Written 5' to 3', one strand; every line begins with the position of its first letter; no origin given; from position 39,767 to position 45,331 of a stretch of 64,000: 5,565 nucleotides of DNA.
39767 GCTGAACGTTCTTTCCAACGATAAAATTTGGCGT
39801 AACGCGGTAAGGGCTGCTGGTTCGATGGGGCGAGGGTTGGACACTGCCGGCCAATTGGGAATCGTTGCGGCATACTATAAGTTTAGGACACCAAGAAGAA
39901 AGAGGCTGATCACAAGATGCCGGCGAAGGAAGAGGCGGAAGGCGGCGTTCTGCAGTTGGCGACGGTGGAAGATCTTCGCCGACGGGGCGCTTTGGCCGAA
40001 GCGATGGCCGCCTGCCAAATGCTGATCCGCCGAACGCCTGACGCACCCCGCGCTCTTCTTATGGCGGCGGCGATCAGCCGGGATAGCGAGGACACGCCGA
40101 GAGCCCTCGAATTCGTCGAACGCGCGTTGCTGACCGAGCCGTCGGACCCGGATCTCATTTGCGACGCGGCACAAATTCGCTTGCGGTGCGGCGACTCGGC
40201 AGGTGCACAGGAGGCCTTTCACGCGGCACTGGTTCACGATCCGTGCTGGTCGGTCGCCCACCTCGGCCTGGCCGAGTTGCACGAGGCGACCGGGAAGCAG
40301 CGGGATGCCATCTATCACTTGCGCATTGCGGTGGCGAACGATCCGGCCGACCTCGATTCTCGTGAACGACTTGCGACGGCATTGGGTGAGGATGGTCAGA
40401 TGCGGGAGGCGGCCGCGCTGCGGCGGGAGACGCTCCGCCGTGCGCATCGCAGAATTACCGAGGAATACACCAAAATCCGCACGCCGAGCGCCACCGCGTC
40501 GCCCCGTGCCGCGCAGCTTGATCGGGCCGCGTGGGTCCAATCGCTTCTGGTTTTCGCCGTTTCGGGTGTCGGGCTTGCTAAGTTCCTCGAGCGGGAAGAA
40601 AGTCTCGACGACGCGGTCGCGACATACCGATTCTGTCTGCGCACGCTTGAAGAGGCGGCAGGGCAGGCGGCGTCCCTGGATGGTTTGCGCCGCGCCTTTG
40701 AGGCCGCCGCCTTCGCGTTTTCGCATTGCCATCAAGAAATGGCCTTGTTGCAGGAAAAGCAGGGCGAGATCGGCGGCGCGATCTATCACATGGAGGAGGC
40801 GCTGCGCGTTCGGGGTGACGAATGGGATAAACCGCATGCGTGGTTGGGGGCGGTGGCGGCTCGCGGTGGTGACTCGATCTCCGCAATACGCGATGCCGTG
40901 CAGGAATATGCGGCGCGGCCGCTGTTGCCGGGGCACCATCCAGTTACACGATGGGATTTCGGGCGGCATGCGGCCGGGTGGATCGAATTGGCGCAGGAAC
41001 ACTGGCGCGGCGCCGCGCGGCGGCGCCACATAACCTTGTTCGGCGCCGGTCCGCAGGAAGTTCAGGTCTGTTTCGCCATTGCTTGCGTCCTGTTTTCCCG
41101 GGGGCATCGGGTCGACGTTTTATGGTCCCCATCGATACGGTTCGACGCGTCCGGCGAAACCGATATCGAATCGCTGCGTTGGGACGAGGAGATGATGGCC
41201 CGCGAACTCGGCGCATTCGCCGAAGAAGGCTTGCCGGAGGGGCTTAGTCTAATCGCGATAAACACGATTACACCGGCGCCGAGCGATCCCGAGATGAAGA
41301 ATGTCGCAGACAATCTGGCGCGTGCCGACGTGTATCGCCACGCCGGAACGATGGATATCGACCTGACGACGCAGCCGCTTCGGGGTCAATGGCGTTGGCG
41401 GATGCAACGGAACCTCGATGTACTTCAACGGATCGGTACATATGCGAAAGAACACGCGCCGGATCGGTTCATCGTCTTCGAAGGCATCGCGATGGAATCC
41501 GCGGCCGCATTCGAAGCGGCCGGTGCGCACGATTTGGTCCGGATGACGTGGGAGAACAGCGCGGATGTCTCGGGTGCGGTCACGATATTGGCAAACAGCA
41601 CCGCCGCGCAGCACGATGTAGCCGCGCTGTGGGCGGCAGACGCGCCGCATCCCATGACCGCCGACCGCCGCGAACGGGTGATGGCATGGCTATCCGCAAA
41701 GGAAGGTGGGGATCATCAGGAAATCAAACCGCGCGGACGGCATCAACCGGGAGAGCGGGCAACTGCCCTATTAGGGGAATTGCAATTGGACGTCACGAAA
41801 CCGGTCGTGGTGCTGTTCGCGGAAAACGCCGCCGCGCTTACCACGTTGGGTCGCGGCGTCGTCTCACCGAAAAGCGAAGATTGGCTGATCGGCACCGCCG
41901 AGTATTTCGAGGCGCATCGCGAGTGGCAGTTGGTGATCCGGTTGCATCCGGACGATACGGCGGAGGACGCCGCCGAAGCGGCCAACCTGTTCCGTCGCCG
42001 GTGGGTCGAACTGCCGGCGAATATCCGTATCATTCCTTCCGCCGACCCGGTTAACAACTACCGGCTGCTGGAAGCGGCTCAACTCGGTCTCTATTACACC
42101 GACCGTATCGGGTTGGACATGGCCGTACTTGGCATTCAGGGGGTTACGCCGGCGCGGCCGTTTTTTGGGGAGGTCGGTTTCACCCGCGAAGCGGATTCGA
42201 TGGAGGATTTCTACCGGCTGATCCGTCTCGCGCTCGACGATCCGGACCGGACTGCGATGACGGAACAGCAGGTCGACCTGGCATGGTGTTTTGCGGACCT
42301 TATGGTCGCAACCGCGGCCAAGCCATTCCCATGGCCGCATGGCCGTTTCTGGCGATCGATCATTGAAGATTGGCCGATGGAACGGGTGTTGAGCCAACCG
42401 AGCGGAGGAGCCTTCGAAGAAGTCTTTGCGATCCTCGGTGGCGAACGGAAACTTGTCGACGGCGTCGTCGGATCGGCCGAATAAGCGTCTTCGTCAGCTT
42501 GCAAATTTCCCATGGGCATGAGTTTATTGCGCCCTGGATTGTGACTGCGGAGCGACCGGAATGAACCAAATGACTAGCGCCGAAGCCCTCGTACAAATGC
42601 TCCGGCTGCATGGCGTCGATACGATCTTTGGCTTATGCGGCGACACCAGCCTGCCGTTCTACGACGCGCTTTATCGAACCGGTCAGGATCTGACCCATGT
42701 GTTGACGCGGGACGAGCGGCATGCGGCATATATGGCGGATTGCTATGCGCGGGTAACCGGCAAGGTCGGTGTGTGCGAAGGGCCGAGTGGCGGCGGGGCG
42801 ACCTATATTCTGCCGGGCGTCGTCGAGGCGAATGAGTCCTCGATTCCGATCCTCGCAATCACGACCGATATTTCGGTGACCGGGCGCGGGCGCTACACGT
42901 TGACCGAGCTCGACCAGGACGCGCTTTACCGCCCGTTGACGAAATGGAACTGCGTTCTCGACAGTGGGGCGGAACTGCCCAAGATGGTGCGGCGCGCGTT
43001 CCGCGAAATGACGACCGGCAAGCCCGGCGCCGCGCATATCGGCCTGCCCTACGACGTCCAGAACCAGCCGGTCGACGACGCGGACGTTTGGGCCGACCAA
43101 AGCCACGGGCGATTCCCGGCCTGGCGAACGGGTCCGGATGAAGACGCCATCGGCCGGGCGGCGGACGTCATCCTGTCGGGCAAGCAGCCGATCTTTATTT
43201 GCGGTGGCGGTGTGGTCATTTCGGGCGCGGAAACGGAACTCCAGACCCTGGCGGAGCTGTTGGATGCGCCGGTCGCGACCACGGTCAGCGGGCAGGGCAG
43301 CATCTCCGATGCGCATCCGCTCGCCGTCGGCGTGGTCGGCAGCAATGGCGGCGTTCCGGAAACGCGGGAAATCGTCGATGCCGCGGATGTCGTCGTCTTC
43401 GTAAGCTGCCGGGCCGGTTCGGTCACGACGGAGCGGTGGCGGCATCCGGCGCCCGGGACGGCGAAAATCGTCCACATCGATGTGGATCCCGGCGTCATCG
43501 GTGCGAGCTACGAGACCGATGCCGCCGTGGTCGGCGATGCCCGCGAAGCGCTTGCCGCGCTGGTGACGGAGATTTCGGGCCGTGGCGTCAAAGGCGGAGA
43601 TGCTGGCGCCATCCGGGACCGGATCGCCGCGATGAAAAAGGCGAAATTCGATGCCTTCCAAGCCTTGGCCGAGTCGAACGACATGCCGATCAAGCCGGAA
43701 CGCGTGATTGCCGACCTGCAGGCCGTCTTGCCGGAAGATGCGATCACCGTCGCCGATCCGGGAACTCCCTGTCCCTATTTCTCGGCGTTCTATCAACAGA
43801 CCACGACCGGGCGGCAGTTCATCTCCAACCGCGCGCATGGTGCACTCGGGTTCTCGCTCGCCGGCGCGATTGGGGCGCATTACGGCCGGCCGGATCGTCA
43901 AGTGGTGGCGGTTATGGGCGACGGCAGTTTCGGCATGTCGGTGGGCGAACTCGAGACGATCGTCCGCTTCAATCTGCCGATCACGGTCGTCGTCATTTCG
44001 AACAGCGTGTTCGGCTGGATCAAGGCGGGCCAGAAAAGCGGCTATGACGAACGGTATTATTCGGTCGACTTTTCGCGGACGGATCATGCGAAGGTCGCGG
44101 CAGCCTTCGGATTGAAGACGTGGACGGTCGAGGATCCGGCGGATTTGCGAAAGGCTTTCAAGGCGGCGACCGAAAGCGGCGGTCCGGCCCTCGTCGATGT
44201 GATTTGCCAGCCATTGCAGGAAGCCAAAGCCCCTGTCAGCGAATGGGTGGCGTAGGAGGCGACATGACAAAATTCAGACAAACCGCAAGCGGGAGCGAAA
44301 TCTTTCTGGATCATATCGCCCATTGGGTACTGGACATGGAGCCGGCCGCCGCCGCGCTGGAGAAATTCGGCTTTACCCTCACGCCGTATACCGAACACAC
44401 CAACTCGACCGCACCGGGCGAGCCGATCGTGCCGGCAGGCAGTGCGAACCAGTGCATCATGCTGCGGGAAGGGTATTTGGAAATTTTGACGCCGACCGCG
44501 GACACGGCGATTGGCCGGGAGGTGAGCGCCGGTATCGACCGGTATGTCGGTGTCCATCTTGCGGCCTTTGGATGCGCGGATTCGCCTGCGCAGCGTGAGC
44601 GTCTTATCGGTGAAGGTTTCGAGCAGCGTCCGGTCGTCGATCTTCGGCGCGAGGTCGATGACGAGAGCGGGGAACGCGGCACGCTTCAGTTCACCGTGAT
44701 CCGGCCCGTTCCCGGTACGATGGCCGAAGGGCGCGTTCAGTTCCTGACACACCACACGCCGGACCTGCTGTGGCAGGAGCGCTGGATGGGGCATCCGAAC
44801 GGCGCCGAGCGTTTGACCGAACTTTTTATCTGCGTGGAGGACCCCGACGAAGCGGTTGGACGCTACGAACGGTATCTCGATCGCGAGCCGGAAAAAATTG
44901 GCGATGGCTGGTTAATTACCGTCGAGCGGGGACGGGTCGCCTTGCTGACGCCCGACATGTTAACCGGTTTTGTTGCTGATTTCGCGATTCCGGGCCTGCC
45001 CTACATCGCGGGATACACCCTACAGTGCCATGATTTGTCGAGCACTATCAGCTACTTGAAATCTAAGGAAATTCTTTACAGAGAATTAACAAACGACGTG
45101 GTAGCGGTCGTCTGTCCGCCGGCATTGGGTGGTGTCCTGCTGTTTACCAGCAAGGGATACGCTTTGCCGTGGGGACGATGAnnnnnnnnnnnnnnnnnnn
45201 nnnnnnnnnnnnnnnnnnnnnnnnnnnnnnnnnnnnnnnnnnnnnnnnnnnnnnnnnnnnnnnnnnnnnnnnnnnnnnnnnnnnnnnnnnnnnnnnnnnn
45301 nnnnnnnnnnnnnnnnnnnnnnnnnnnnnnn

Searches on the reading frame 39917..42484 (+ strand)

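Call 20: search_protein_families(library=pfam, proteins=[window:39917-42484:+])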
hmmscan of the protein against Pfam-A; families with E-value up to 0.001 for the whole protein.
window:39917-42484:+ (855 aa): 7 families
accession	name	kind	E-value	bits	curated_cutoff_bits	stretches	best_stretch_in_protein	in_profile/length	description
PF07719.23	TPR_2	-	1.6e-08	34.4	27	0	271-297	3-29/34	Tetratricopeptide repeat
PF13428.12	TPR_14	-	1.5e-07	31.8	23.5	0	114-154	3-43/44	Tetratricopeptide repeat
PF13371.12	TPR_9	-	2.1e-07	31.3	35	1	53-109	4-60/73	Tetratricopeptide repeat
PF13431.12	TPR_17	-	1.3e-05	25.6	24.4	0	68-99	3-34/34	Tetratricopeptide repeat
PF13432.12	TPR_16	-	0.00028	21.7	32.7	1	83-145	2-64/65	Tetratricopeptide repeat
PF14561.12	TPR_20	-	0.00032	21.4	25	0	130-168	6-44/90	Tetratricopeptide repeat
PF24575.1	TPR_Slam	-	0.00035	21.4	35.2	0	114-166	49-101/104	Surface lipoprotein assembly modifier, N-terminal TPR repeats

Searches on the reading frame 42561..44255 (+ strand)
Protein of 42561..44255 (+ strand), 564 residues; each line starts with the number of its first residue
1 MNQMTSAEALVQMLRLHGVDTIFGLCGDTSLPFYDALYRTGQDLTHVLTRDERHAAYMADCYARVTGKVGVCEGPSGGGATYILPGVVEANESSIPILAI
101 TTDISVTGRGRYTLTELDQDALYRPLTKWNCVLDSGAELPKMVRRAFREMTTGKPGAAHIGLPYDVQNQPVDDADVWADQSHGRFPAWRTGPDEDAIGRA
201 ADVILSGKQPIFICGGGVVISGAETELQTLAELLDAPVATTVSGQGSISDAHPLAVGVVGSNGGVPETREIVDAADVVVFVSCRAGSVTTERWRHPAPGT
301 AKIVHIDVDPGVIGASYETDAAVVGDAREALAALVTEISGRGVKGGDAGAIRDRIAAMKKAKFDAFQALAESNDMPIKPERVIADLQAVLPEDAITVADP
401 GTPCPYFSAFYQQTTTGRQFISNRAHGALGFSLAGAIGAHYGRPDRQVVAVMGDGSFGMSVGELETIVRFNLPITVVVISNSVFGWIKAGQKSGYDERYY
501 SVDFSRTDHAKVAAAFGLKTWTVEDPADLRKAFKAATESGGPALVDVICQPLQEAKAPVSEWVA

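Call 20: search_protein_families(library=pfam, proteins=[window:42561-44255:+])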
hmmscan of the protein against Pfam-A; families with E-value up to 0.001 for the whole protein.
window:42561-44255:+ (564 aa): 3 families
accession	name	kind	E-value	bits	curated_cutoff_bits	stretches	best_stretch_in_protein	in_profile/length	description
PF02775.26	TPP_enzyme_C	-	1.9e-40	138.5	21.9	1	408-547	10-151/151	Thiamine pyrophosphate enzyme, C-terminal TPP binding domain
PF00205.28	TPP_enzyme_M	-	2.6e-35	121.6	30.4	1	198-334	2-137/137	Thiamine pyrophosphate enzyme, central domain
PF02776.23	TPP_enzyme_N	-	6.1e-34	116.8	26.8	1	4-121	1-118/119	Thiamine pyrophosphate enzyme, N-terminal TPP binding domain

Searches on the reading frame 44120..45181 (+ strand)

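Call 20: search_protein_families(library=pfam, proteins=[window:44120-45181:+])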
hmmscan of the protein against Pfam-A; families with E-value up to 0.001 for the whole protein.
window:44120-45181:+ (353 aa): 2 families
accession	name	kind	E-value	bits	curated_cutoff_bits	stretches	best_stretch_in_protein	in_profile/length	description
PF13468.12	Glyoxalase_3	-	1.5e-25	90.7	25.1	1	63-252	1-175/176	Glyoxalase-like domain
PF13669.12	Glyoxalase_4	-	1e-05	26.2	27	0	64-168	1-92/109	Glyoxalase/Bleomycin resistance protein/Dioxygenase superfamily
